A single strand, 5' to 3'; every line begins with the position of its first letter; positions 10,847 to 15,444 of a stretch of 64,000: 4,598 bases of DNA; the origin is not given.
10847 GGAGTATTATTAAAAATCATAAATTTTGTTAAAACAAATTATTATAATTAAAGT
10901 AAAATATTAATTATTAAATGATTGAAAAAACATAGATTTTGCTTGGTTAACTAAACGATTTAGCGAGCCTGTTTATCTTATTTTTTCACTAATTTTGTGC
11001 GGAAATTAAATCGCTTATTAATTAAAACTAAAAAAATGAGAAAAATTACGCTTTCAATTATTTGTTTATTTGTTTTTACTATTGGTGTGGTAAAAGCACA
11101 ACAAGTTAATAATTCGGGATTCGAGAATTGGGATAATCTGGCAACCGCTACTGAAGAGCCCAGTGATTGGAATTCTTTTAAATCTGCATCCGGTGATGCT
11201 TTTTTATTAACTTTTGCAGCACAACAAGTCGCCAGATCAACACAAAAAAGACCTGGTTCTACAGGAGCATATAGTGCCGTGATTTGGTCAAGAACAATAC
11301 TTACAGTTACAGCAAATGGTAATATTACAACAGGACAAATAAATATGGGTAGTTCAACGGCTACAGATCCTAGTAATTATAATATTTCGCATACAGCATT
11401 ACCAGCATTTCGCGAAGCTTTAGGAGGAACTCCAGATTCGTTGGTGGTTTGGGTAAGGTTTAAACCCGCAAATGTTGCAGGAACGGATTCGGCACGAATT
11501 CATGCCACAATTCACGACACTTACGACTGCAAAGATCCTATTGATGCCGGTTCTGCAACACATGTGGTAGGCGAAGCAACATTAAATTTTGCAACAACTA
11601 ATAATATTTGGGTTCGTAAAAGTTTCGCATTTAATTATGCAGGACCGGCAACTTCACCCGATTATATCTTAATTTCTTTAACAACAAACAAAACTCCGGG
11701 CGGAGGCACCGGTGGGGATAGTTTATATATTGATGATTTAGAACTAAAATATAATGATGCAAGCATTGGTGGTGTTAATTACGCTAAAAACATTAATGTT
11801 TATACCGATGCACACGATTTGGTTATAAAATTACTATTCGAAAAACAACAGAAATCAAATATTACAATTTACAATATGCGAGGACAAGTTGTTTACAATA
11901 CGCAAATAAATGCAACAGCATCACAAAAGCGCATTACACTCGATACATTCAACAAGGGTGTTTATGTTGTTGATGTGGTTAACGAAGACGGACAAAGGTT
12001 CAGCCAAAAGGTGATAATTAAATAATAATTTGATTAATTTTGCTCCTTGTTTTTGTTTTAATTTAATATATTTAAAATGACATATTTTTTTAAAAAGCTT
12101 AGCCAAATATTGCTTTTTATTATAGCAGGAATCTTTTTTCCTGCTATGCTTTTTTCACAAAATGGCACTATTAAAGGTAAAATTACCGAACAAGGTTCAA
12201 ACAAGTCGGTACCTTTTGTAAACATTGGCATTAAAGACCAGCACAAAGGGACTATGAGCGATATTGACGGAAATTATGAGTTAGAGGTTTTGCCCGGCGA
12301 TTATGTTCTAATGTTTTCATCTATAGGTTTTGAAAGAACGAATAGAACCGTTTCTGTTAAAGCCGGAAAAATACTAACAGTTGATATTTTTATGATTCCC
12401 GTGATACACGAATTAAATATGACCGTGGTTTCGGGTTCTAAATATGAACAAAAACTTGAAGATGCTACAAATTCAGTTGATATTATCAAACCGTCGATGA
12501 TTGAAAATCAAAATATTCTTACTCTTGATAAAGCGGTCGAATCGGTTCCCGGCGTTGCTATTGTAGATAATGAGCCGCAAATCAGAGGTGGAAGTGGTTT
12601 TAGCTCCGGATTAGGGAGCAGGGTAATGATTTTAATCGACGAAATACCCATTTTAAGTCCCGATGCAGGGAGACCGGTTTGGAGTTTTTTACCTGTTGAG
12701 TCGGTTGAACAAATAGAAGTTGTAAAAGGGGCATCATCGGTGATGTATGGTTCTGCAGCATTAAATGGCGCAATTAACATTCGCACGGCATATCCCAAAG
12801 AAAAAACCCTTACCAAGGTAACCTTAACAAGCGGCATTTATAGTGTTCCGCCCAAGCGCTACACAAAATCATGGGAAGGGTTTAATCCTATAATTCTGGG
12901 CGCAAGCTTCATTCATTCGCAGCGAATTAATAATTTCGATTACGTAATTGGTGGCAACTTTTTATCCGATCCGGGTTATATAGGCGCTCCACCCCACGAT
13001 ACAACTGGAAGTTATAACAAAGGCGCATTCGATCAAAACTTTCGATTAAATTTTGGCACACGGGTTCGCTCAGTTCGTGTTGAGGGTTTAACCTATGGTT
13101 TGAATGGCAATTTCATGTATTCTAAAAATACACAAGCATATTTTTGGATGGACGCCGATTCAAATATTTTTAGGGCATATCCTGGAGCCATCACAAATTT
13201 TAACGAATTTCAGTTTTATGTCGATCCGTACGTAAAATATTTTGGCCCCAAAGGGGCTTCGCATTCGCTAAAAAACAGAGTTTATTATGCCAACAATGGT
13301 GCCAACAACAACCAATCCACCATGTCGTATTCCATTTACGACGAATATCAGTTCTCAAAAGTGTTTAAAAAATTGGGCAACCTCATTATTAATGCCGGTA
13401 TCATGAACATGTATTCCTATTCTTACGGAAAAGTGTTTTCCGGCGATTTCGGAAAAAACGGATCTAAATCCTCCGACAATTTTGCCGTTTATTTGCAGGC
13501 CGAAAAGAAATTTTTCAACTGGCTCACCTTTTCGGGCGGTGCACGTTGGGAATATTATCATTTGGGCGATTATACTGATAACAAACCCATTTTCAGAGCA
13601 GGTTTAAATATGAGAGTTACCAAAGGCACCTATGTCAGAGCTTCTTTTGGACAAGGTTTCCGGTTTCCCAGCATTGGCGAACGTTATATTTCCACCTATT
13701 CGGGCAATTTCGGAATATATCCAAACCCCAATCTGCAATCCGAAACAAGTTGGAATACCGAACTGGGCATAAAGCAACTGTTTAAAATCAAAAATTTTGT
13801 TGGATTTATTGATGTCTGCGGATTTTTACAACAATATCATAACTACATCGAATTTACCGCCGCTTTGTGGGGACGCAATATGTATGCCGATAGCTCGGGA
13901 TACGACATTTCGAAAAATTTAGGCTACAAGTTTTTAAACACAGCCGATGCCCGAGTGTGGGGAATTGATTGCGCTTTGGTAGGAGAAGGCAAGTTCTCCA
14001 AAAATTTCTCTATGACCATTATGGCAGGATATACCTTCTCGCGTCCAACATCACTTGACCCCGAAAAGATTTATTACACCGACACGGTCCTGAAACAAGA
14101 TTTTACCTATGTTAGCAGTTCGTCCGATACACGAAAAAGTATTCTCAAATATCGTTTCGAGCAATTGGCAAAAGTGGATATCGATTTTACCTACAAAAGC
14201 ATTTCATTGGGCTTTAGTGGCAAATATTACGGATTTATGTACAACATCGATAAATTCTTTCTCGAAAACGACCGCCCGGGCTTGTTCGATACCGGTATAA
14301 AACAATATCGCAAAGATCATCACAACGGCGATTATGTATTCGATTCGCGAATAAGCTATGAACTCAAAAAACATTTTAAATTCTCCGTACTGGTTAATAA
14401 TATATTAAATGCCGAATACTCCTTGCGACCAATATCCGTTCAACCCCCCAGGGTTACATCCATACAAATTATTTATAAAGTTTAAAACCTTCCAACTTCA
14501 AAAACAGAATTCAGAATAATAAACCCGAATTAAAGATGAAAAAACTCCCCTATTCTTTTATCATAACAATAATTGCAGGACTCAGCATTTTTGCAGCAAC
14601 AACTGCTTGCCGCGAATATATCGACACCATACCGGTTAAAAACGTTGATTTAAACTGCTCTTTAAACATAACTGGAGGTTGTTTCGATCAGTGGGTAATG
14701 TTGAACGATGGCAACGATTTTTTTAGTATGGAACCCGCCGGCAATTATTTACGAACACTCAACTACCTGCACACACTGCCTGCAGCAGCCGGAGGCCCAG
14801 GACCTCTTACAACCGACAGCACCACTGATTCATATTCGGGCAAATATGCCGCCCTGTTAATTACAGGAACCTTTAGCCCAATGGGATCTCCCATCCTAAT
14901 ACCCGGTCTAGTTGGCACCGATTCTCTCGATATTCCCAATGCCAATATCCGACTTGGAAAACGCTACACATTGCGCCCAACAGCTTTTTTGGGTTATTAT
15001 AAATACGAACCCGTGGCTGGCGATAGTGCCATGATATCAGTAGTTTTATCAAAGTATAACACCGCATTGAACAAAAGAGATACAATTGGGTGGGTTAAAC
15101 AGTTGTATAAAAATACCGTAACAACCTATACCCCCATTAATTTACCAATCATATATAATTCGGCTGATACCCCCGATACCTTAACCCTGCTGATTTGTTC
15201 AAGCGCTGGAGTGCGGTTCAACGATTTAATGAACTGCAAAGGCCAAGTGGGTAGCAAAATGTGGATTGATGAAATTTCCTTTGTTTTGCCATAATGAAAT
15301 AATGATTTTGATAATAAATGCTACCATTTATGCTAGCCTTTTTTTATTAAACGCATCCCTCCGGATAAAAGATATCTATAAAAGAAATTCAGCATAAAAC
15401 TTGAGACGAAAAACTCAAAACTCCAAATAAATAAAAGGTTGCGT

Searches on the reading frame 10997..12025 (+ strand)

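Call 42: search_protein_families(library=pfam, proteins=[window:10997-12025:+], max_evalue=0.001)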
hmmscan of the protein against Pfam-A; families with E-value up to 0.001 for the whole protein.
window:10997-12025:+ (342 aa): 2 families
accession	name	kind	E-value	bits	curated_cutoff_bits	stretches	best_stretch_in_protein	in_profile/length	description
PF18962.6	Por_Secre_tail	-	1.5e-09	38.4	27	1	280-341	15-75/75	Secretion system C-terminal sorting domain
PF11589.14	DUF3244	-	2.1e-05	24.8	25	1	264-332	20-88/96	Domain of unknown function (DUF3244)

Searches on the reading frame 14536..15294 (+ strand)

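Call 3: search_protein_families(library=pfam, proteins=[window:14536-15294:+], max_evalue=0.01)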
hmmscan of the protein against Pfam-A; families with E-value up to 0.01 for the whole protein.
window:14536-15294:+ (252 aa): 1 family
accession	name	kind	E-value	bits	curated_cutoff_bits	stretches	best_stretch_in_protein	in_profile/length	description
PF13201.12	PCMD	-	1.1e-08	35.6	28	1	93-249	49-233/234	Putative carbohydrate metabolism domain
